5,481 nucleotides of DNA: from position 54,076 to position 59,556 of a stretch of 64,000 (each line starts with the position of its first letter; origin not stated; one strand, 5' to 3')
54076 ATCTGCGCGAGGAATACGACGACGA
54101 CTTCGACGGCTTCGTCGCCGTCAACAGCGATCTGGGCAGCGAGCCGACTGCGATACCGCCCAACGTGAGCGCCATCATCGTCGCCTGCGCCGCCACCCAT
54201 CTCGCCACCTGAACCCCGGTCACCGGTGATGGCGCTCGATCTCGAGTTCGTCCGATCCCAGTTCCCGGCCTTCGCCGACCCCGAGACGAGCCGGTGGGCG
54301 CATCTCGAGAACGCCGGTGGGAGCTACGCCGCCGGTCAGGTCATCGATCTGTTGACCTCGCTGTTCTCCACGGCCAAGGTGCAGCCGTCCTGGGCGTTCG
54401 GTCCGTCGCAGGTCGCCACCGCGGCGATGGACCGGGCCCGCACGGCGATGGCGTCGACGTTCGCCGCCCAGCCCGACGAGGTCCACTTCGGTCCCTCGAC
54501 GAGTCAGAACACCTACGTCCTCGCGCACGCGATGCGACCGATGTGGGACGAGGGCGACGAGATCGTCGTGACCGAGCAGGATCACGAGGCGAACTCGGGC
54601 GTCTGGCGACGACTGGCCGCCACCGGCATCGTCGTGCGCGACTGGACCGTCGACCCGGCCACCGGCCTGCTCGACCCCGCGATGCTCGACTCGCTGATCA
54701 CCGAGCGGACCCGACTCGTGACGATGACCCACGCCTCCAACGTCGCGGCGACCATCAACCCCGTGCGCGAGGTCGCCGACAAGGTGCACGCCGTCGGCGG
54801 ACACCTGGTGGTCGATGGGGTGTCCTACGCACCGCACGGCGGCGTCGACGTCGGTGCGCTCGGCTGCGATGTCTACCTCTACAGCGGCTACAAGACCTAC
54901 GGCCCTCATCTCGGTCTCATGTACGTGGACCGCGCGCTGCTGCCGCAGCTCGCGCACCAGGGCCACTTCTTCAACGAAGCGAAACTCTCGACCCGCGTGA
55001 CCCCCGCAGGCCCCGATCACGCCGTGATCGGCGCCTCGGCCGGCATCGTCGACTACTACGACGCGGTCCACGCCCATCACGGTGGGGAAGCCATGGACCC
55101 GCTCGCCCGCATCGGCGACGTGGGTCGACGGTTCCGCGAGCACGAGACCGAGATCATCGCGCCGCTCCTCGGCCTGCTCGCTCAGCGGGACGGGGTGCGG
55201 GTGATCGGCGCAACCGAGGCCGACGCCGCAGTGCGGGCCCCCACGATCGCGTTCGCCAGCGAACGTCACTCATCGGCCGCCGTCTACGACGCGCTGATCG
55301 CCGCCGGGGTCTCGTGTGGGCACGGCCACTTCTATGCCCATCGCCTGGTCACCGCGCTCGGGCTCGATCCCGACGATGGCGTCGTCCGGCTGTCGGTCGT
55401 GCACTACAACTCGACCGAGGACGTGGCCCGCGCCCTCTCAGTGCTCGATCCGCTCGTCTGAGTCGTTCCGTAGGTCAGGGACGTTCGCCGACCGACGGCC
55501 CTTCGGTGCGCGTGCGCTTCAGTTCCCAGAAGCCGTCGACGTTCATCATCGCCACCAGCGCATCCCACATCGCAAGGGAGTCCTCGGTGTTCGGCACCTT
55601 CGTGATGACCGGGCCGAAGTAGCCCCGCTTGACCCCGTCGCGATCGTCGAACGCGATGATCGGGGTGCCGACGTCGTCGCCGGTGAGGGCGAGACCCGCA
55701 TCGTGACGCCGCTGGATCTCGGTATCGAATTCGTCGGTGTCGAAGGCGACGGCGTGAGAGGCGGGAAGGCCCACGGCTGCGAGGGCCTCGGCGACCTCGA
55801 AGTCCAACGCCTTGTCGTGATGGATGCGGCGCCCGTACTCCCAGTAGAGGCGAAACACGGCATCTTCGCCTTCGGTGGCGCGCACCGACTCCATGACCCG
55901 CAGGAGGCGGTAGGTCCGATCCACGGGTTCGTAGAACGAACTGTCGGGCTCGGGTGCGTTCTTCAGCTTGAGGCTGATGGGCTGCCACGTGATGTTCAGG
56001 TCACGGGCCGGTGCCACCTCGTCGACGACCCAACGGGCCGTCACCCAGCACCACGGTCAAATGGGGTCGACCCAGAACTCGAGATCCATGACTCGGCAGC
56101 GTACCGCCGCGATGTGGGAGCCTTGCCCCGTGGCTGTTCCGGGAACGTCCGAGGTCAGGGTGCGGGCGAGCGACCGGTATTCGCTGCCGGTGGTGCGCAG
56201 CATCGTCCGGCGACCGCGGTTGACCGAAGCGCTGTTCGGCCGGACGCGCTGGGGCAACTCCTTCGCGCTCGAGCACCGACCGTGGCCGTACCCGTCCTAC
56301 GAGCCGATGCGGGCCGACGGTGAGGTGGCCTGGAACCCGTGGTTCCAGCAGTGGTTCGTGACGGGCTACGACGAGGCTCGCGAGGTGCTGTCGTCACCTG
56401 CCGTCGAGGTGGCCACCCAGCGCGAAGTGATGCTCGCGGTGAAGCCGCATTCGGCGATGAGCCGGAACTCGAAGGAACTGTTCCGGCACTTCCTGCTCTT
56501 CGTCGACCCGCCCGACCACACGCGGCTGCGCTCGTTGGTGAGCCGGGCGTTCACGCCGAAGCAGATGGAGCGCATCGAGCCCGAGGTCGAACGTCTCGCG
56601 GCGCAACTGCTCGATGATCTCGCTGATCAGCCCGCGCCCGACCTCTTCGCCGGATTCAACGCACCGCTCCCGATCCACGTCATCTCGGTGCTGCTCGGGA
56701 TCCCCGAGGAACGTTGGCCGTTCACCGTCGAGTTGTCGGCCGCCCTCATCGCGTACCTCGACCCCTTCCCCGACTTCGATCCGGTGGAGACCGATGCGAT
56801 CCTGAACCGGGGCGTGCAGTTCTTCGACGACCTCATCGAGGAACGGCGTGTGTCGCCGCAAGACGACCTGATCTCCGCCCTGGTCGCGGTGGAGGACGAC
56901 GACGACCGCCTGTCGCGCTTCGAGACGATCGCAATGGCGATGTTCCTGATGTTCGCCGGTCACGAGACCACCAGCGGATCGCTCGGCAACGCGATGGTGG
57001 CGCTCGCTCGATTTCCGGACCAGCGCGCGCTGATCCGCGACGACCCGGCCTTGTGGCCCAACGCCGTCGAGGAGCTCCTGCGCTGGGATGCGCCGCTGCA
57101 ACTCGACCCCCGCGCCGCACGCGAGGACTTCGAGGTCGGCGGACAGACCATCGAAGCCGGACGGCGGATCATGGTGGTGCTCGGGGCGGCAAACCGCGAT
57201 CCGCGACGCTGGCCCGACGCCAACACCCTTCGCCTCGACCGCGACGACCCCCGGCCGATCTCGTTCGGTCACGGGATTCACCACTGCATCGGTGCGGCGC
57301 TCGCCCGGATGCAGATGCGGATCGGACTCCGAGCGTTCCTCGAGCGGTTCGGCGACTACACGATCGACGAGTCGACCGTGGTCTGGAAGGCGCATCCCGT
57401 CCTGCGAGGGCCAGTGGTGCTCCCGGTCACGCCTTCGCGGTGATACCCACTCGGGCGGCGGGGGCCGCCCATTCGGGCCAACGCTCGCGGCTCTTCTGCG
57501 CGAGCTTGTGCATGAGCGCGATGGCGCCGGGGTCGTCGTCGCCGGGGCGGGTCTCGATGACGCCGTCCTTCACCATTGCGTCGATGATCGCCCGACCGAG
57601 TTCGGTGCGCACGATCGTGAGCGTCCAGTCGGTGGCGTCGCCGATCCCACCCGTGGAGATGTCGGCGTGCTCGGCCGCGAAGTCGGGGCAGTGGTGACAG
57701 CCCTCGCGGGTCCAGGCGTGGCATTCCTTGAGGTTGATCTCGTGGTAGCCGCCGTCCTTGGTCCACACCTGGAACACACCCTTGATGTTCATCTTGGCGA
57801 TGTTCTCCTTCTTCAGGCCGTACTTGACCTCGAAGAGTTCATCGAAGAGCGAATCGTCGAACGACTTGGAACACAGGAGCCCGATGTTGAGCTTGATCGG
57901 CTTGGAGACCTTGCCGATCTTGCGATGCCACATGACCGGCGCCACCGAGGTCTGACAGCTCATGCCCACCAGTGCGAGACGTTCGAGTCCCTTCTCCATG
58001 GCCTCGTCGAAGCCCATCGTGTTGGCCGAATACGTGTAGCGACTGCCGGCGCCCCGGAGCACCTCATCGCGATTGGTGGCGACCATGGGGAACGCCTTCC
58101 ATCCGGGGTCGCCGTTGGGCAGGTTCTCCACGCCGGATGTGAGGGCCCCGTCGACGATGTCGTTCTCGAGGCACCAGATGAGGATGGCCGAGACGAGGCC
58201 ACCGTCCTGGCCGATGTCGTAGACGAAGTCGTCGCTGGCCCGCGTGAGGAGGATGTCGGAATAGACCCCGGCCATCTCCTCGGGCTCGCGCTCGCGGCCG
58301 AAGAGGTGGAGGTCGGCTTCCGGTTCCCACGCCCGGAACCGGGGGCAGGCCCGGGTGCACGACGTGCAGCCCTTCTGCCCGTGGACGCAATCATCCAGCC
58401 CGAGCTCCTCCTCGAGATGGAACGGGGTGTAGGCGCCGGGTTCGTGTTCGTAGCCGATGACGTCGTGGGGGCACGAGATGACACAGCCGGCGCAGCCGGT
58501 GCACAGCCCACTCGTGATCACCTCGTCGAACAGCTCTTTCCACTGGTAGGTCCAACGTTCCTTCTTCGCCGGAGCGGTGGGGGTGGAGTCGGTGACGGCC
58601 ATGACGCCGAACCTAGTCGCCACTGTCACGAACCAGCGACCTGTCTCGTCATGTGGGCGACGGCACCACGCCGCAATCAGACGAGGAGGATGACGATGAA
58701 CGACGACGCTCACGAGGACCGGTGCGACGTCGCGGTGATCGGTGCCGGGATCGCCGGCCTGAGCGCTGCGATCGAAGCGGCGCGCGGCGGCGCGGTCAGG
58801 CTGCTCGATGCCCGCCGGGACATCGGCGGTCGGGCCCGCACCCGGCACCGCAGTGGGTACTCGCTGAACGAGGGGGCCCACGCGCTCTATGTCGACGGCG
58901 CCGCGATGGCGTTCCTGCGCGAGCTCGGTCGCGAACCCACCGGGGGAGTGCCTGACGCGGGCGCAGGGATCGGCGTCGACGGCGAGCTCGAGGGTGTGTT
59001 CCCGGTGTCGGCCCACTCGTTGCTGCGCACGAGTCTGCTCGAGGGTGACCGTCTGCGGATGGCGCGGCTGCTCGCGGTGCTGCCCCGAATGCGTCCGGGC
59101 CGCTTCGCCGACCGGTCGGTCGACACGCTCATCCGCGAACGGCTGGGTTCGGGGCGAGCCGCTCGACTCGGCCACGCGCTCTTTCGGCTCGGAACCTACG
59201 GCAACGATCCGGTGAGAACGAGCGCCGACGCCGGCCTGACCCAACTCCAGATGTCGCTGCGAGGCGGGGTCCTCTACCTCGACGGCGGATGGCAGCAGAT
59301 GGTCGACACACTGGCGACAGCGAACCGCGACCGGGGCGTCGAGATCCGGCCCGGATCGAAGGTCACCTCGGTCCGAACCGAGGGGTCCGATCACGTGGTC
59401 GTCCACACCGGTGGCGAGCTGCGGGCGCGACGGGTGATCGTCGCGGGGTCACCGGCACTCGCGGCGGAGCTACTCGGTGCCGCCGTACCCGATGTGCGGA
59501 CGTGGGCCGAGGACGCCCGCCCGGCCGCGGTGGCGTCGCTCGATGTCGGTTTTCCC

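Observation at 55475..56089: In-frame TGA at the active-site Cys of an Rv2466c-like DsbA-family oxidoreductase, followed by a SECIS-like hairpin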

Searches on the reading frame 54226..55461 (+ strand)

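Call 45: search_protein_families(library=pfam, proteins=[window:54226-55461:+], max_evalue=0.0001)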
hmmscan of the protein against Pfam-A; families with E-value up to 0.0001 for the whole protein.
window:54226-55461:+ (411 aa): 3 families
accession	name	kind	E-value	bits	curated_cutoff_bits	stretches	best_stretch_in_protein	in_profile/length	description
PF00266.25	Aminotran_5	-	1e-48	166.7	21.5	1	27-402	3-370/371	Aminotransferase class-V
PF01041.23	DegT_DnrJ_EryC1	-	2.9e-05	23.9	19.8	1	99-187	52-138/360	DegT/DnrJ/EryC1/StrS aminotransferase family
PF01053.26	Cys_Met_Meta_PP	-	0.0001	21.5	27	0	101-223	82-198/381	Cys/Met metabolism PLP-dependent enzyme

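Call 54: search_protein_families(library=ncbifam, proteins=[window:54226-55461:+], max_evalue=0.00001)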
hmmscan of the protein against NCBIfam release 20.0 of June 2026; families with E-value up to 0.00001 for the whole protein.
window:54226-55461:+ (411 aa): 18 families
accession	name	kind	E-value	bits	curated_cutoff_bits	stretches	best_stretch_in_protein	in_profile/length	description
TIGR01976.1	am_tr_V_VC1184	hypoth_equivalog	3e-89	300.1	352.35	1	5-406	2-400/401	cysteine desulfurase-like protein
TIGR01979.1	sufS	subfamily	1.6e-43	149.1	475.1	1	9-406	3-394/403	SufS family cysteine desulfurase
NF041166.1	f2_encap_cargo1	exception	2.8e-38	132.5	800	1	3-408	224-621/623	family 2A encapsulin nanocompartment cargo protein cysteine desulfurase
NF006791.0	PRK09295.1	equivalog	5.5e-37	127.8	661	1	2-407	1-398/406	cysteine desulfurase SufS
NF008126.0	PRK10874.1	equivalog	8.9e-28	97.5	607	1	1-243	1-243/401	cysteine desulfurase CsdA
TIGR03392.1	FeS_syn_CsdA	equivalog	3e-27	95.8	493.6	1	8-243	5-240/398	cysteine desulfurase CsdA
TIGR03402.1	FeS_nifS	equivalog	1.7e-24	86.3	530.75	1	27-246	3-223/379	cysteine desulfurase NifS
TIGR01977.1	am_tr_V_EF2568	hypoth_equivalog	1.1e-19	70.8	377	1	61-228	39-205/376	cysteine desulfurase family protein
NF040779.1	Sec_lyase_SclA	exception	3.6e-18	65.6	525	1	66-224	43-199/378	selenocysteine lyase SclA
TIGR03235.1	DNA_S_dndA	equivalog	1.6e-15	57.3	480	1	57-236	33-214/353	cysteine desulfurase DndA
NF010611.0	PRK14012.1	equivalog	1.5e-13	50.5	548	1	55-237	42-223/406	IscS subfamily cysteine desulfurase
TIGR02006.1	IscS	equivalog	1.5e-12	47.3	643.2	1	54-237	37-219/402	IscS subfamily cysteine desulfurase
NF002806.0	PRK02948.1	subfamily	8.4e-11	41.5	304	1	68-235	45-213/381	IscS subfamily cysteine desulfurase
TIGR03403.1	nifS_epsilon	equivalog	2.7e-09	36.3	587.7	1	84-249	61-230/382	NifS family cysteine desulfurase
TIGR04343.1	egtE_PLP_lyase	equivalog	4.2e-07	29.1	400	1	61-241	49-222/370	ergothioneine biosynthesis PLP-dependent enzyme EgtE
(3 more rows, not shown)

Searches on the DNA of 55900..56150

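Call 46: search_rna_families(source=window, start=55900, end=56150, threshold=evalue, max_evalue=10)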
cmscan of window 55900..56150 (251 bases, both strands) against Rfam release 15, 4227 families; matches with E-value up to 10: 0.
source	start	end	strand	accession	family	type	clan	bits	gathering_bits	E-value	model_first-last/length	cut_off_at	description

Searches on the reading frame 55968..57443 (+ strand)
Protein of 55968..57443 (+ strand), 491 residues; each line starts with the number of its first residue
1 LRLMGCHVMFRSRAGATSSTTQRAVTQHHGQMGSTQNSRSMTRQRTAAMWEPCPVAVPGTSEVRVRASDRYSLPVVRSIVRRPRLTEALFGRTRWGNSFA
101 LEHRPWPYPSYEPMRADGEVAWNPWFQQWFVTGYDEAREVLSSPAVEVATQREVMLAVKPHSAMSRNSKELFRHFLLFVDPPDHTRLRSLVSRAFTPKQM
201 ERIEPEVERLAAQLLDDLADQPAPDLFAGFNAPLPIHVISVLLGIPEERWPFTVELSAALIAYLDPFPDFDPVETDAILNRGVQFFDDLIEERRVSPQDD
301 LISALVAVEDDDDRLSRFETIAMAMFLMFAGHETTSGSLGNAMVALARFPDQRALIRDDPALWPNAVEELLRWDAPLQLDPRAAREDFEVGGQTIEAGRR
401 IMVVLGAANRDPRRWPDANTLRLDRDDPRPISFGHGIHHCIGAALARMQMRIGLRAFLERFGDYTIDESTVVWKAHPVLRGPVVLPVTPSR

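Call 45: search_protein_families(library=pfam, proteins=[window:55968-57443:+], max_evalue=0.0001)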
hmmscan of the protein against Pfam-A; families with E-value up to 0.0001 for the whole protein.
window:55968-57443:+ (491 aa): 1 family
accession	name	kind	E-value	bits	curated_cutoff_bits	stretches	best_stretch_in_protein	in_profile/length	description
PF00067.27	p450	-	3.8e-27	95.6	22.8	2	365-461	326-432/462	Cytochrome P450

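Call 54: search_protein_families(library=ncbifam, proteins=[window:56148-57443:+], max_evalue=0.00001)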
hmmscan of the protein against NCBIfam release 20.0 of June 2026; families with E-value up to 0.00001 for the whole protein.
window:56148-57443:+ (431 aa): 9 families
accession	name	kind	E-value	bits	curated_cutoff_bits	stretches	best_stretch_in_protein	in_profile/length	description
NF045816.1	PentlenlactSyn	equivalog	9.1e-50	169.5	700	1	68-428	38-395/396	pentalenolactone synthase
TIGR04538.1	P450_cycloAA_1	subfamily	1.8e-48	165.3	500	1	46-426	10-391/395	cytochrome P450, cyclodipeptide synthase-associated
TIGR04515.1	P450_rel_GT_act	subfamily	3.3e-47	161.7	343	1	47-428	33-386/386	P450-derived glycosyltransferase activator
TIGR04458.1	CYP450_TxtE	equivalog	3e-44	151.3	500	1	46-406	12-380/403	4-nitrotryptophan synthase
NF041177.1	Cyp119_Thmprot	equivalog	4e-44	150.9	680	1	48-408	2-347/368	cytochrome P450 Cyp119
NF041802.1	P450_SolI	exception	1.3e-33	116.1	850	1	116-405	109-399/424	solanimycin biosynthesis cytochrome P450 SolI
NF050147.1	aminopyruv_ApyO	equivalog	6e-14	51.5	525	1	122-419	86-411/444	RiPP biosynthesis cytochrome P450 ApyO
NF045812.1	PentlenOxigase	equivalog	2.2e-09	36.7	800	1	228-401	207-409/444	pentalenene oxygenase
NF051859.1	AlbFlvMonOxTrpSyn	equivalog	9.7e-06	24.4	700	0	225-299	222-299/457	bifunctional albaflavenone monooxygenase/terpene synthase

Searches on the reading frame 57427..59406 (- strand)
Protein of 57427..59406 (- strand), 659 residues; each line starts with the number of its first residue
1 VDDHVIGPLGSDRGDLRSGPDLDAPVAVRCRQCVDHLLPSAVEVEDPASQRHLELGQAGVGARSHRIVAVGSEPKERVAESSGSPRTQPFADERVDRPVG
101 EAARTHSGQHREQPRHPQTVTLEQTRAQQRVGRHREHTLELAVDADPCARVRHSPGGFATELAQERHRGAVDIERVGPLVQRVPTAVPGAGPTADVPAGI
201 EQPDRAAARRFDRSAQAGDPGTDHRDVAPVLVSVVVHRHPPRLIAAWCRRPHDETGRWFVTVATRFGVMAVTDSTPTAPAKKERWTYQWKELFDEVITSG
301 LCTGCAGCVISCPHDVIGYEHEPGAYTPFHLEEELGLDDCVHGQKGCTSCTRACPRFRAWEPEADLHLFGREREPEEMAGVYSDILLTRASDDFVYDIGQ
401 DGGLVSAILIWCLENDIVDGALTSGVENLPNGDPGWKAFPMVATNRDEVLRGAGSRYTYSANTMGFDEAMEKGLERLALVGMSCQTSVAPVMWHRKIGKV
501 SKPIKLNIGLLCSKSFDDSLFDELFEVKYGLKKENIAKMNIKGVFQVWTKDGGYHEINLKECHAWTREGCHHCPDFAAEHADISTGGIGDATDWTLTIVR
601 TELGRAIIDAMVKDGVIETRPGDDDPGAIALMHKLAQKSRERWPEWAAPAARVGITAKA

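Call 45: search_protein_families(library=pfam, proteins=[window:57427-59406:-], max_evalue=0.0001)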
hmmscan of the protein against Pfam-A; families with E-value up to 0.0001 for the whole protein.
window:57427-59406:- (659 aa): 3 families
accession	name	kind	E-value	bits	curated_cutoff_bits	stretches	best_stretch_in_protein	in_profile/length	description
PF04432.18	FrhB_FdhB_C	-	4.2e-33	114.8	23.3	1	475-624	2-149/150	Coenzyme F420 hydrogenase/dehydrogenase, beta subunit C terminus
PF04422.18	FrhB_FdhB_N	-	3.4e-17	62.8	22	1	388-462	4-73/78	Coenzyme F420 hydrogenase/dehydrogenase, beta subunit N-term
PF12838.12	Fer4_7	-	4.6e-05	24.2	27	1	302-355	2-49/52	4Fe-4S dicluster domain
